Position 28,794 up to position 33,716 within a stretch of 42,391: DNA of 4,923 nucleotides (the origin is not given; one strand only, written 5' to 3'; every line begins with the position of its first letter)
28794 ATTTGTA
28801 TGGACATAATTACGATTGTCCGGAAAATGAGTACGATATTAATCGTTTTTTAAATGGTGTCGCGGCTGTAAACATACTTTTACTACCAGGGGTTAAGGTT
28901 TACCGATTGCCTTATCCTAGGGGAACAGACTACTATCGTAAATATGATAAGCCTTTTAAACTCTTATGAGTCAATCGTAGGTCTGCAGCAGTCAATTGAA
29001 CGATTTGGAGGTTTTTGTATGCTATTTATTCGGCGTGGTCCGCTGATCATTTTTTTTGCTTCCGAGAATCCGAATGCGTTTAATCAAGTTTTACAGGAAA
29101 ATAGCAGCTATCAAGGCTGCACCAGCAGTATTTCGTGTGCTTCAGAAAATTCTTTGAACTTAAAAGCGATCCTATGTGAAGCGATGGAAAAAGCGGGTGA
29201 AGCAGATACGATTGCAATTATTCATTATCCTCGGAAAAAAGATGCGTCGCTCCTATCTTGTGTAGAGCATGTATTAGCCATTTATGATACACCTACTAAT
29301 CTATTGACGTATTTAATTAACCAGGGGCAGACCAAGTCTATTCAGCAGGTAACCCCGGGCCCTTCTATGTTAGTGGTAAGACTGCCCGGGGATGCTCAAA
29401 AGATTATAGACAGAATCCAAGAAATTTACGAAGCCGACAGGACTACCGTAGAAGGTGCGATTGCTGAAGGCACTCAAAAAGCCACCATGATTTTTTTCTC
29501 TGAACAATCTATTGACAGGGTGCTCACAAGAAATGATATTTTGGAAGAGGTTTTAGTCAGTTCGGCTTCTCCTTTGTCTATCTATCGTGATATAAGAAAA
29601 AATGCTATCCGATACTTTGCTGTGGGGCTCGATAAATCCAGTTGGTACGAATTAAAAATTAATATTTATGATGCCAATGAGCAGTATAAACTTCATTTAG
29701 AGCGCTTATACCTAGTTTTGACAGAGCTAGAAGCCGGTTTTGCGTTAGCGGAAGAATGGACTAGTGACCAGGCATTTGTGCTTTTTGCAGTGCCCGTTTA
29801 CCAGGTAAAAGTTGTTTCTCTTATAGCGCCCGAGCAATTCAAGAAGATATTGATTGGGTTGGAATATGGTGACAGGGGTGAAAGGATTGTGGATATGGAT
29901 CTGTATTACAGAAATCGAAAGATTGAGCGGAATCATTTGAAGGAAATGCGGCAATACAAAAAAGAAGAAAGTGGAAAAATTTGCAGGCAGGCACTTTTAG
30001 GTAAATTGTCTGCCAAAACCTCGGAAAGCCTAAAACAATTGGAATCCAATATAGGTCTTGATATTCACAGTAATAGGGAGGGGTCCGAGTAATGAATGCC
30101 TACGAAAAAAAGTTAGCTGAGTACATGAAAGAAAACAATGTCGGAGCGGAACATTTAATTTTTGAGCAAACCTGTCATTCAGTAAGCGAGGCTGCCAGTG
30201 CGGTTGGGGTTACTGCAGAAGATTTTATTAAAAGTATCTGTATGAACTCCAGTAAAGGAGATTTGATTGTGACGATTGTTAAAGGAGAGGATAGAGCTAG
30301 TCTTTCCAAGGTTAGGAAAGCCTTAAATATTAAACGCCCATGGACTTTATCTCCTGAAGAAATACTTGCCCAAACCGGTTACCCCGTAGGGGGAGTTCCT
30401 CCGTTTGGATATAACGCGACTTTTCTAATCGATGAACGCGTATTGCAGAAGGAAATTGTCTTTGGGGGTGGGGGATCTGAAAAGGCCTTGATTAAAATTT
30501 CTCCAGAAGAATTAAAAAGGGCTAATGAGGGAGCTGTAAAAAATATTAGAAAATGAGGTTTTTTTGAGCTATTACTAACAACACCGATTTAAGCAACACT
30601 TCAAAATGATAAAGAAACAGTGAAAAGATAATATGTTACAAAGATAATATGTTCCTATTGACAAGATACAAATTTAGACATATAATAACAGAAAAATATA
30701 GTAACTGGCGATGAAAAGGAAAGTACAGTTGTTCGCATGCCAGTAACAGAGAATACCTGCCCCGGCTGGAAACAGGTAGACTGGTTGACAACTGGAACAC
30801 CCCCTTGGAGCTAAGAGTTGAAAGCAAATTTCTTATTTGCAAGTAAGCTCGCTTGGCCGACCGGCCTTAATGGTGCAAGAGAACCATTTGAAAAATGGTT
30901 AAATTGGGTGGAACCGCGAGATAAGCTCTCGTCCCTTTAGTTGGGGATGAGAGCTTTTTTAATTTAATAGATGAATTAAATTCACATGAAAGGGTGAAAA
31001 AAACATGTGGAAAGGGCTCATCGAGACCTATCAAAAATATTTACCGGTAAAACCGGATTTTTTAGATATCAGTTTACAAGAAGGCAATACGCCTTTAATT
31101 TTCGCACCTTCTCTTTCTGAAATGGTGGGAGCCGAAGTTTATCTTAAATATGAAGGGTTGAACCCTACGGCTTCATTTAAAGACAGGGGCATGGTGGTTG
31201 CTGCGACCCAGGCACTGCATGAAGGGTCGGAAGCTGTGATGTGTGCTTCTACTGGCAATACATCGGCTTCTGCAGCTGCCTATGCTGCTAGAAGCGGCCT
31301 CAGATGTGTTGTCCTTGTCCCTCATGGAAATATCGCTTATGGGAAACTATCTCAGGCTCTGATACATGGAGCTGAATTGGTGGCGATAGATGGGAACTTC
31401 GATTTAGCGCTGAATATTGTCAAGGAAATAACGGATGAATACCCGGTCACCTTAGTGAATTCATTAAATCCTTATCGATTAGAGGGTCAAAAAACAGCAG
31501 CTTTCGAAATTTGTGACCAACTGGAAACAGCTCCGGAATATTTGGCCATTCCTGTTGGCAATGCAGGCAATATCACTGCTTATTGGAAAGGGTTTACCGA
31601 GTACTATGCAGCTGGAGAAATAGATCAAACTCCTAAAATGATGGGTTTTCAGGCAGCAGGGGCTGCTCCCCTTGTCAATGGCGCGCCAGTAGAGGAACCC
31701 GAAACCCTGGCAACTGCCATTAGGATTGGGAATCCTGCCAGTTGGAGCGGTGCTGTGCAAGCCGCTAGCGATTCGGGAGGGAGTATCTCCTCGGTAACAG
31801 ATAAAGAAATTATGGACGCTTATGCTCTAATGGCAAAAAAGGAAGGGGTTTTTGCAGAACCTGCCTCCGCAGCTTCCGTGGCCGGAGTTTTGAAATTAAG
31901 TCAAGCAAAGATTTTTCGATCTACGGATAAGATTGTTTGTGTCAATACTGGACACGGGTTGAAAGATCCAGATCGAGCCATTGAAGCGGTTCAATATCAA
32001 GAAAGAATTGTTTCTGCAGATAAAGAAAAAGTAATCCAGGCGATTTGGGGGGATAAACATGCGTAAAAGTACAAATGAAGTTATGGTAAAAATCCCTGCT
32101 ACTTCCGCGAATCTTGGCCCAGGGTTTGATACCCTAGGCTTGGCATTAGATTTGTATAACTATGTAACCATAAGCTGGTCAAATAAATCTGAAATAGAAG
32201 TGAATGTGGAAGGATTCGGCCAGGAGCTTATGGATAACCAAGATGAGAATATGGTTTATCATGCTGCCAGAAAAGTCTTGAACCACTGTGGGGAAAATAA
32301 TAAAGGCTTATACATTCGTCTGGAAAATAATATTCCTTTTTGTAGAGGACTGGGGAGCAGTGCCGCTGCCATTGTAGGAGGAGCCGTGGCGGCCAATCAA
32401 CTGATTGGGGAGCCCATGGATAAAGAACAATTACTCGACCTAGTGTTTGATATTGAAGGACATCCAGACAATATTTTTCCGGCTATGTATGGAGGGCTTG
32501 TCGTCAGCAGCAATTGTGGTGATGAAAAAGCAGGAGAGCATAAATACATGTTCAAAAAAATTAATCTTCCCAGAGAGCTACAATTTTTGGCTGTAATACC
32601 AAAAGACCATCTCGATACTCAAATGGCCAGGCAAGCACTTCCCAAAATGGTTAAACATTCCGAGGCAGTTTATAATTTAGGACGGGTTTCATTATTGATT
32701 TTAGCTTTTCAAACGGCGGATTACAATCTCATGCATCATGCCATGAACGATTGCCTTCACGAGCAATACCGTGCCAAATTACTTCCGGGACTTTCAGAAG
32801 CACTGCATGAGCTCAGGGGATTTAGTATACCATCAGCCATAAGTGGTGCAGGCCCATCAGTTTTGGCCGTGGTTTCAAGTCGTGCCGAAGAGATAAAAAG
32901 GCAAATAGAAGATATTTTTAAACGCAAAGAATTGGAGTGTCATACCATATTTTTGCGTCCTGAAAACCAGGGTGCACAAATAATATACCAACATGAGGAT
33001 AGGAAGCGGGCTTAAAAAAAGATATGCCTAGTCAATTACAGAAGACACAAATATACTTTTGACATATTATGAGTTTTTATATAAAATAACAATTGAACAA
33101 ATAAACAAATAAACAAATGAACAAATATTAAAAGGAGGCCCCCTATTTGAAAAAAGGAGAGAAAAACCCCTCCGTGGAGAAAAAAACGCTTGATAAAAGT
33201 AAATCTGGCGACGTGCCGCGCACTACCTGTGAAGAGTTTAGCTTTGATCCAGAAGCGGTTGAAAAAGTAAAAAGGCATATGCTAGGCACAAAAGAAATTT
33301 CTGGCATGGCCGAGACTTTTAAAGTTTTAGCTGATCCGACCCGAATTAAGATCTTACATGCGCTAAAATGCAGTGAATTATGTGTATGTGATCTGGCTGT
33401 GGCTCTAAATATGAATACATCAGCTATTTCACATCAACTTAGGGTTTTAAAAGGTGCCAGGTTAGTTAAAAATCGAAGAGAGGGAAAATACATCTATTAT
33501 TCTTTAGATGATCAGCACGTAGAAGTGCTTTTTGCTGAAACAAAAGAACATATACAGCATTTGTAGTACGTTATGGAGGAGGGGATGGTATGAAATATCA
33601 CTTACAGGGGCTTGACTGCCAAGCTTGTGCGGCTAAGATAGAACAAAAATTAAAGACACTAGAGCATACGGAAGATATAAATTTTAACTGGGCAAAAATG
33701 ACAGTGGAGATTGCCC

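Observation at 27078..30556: Candidate undescribed system: PARG - Smr - metallophosphoesterase - orphan protein - YbaK deacylase cassette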

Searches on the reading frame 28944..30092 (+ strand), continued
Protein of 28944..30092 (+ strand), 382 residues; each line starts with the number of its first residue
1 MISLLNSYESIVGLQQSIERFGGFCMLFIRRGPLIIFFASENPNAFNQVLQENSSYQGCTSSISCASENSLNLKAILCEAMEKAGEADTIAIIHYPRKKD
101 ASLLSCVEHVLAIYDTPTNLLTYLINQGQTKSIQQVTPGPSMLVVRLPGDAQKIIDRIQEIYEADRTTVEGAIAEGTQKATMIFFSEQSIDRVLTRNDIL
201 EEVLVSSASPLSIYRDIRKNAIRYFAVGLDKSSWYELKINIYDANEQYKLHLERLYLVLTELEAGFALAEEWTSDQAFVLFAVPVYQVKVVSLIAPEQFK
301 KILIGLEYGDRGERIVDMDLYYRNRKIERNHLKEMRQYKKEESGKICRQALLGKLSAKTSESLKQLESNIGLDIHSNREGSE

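Call 92: search_protein_families(library=pfam, proteins=[P0176, P0283, P0293, P0168, P0291], max_evalue=0.01)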
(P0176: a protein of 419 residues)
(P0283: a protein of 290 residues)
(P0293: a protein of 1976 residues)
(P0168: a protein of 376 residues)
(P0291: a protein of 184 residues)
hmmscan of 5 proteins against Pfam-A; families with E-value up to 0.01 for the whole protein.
P0176 (419 aa): 0 families

P0283 (290 aa): 0 families

P0293 (1976 aa): 4 families
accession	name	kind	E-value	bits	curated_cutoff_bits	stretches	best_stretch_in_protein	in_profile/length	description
PF14347.11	DUF4399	-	1.4e-17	64.3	28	0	608-632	16-40/91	Domain of unknown function (DUF4399)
PF00140.25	Sigma70_r1_2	-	1.1e-09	38.5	22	0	27-38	2-13/34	Sigma-70 factor, region 1.2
PF21130.3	YgfZ_barrel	-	0.00078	19.9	27.2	0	86-114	33-61/68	YgfZ, beta-barrel domain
PF14485.11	DUF4431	-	0.0053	17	24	0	85-99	24-38/48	Domain of unknown function (DUF4431)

P0168 (376 aa): 0 families

P0291 (184 aa): 0 families

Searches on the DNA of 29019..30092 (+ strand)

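Call 89: search_rna_families(sources=[L001, L003, L016, L019, L026, L043, L054, L159], threshold=gathering)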
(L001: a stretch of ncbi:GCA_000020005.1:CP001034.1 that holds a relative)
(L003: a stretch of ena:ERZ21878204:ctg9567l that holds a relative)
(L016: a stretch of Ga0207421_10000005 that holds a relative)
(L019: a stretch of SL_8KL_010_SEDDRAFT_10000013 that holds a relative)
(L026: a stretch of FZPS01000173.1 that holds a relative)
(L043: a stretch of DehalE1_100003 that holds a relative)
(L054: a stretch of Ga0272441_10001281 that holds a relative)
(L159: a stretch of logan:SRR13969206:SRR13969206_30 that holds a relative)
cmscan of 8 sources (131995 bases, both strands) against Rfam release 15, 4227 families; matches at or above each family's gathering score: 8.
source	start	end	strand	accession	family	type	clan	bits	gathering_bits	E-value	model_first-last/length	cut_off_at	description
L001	14713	14884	+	RF02001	group-II-D1D4-3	Intron;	CL00102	141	32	7.6e-29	1-170/170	no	Group II catalytic intron D1-D4-3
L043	10367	10540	+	RF00174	Cobalamin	Cis-reg; riboswitch;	CL00101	100.1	31.5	1.6e-23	1-189/189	no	Cobalamin riboswitch aptamer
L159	2558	2652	+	RF03531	n00280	Gene; sRNA;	-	80.3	65.2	5.6e-12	1-101/101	no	Clostridioides difficile sRNA included into helicase gene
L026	2967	3039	-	RF00005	tRNA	Gene; tRNA;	CL00001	71.3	29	2.9e-13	1-71/71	no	tRNA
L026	6560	6634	+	RF00005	tRNA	Gene; tRNA;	CL00001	63.9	29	3.1e-11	1-71/71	no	tRNA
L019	3541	3644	+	RF00059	TPP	Cis-reg; riboswitch;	-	59.9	54.3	6.4e-09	1-105/105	no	TPP riboswitch aptamer (THI element)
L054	10681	10766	-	RF00005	tRNA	Gene; tRNA;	CL00001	57.8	29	1.5e-09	1-71/71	no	tRNA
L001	14938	15008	+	RF01998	group-II-D1D4-1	Intron;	CL00102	45.4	35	0.00011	1-84/84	no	Group II catalytic intron D1-D4-1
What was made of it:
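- Tried and rejected: No riboswitch or other Rfam element lies upstream of the pair in eight loci (call 89).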

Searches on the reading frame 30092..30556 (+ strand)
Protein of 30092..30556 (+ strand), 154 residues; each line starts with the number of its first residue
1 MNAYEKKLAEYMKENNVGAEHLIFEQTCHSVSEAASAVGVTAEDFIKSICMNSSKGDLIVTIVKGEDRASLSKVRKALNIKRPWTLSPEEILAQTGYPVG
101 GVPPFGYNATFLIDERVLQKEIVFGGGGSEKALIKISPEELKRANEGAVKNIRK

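Call 3: search_protein_families(library=pfam, proteins=[window:30092-30556:+], max_evalue=0.01)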
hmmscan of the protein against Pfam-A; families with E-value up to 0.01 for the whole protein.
window:30092-30556:+ (154 aa): 1 family
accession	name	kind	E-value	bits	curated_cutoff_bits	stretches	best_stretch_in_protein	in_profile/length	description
PF04073.20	tRNA_edit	-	7.9e-25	87.8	25.5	1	27-143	3-122/123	Aminoacyl-tRNA editing domain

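Call 4: search_protein_families(library=ncbifam, proteins=[window:30092-30556:+], max_evalue=0.01)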
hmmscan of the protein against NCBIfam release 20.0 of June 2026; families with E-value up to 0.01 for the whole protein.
window:30092-30556:+ (154 aa): 3 families
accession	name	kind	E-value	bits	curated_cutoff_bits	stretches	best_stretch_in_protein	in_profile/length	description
TIGR00011.1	YbaK_EbsC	equivalog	7.2e-16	58.3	153.25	1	14-152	9-151/152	Cys-tRNA(Pro) deacylase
NF006625.0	PRK09194.1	equivalog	1.3e-07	30.9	558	1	21-140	250-371/559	proline--tRNA ligase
NF007951.0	PRK10670.1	equivalog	8.9e-07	28.9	243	1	32-151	31-154/159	Cys-tRNA(Pro)/Cys-tRNA(Cys) deacylase YbaK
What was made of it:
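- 30092..30556 (+): YbaK/ProX-family aminoacyl-tRNA trans-editing domain protein. Its placement here is lineage-specific. TIGR00011 gives only 58 bits against a cut-off of 153 (calls 3, 4).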

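Call 16: search_protein_families(library=padloc, proteins=[window:30092-30556:+], max_evalue=1)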
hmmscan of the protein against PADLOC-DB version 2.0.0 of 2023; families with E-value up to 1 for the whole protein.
window:30092-30556:+ (154 aa): 0 families

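Call 86: search_solved_structures(query=window:30092-30556:+, max_evalue=0.001)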
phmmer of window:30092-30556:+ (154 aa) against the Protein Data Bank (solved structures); distinct sequences matched with E-value up to 0.001: 6.
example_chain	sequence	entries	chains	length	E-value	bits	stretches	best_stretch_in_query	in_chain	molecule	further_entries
1wdv_A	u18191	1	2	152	1.5e-20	76.8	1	6-150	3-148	hypothetical protein APE2540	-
2cx5_A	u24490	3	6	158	5.3e-14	55.5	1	27-147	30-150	A PUTATIVE TRANS-EDITING ENZYME | Putative uncharacterized protein TTHA1699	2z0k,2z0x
3ri0_A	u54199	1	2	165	8.5e-13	51.6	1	28-147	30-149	BB_2cx5_001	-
3rij_A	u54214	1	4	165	1.1e-11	48.1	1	28-147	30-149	SC_2cx5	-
1dbu_A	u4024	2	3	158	1.3e-06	31.5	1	29-143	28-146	cysteinyl-tRNA(Pro) deacylase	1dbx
2dxa_A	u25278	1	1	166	0.00018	24.6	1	33-141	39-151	Protein ybaK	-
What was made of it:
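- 30092..30556 (+): Closest solved relatives are APE2540 and TTHA1699, ahead of H. influenzae YbaK (call 86).
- On YbaK Cys-tRNA(Pro) deacylase (TIGR00011): The closest solved relatives are the ProX-type proteins APE2540 and TTHA1699 (call 86).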

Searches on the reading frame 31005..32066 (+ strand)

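Call 96: search_protein_families(library=pfam, proteins=[window:31005-32066:+], max_evalue=0.00001)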
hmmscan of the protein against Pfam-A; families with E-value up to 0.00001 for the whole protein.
window:31005-32066:+ (353 aa): 1 family
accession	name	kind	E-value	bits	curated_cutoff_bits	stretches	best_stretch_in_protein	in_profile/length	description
PF00291.31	PALP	-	7.5e-73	245.9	35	1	22-316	1-295/295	Pyridoxal-phosphate dependent enzyme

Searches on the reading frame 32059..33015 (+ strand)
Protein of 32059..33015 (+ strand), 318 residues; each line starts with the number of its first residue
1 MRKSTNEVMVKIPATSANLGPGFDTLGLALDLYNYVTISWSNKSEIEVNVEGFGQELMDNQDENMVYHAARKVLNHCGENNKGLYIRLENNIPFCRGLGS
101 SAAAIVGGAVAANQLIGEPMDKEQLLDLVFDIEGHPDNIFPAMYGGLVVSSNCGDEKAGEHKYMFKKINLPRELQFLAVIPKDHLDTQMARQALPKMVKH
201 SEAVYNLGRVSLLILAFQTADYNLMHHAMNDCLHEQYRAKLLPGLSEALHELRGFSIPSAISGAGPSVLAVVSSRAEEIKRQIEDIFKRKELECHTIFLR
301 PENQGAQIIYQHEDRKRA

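Call 96: search_protein_families(library=pfam, proteins=[window:32059-33015:+], max_evalue=0.00001)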
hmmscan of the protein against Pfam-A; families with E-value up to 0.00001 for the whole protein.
window:32059-33015:+ (318 aa): 2 families
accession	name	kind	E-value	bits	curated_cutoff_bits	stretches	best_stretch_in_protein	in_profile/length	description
PF00288.32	GHMP_kinases_N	-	4.3e-20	72.2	22.3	1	64-146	1-87/87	GHMP kinases N terminal domain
PF08544.19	GHMP_kinases_C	-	1.8e-07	31.9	21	1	216-285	4-81/85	GHMP kinases C terminal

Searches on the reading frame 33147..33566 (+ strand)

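Call 96: search_protein_families(library=pfam, proteins=[window:33147-33566:+], max_evalue=0.00001)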
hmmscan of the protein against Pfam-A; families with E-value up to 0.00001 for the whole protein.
window:33147-33566:+ (139 aa): 1 family
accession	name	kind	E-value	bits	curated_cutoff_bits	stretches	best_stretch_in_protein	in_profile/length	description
PF01022.26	HTH_5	-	1.2e-16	60.7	22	1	63-108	1-46/47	Bacterial regulatory protein, arsR family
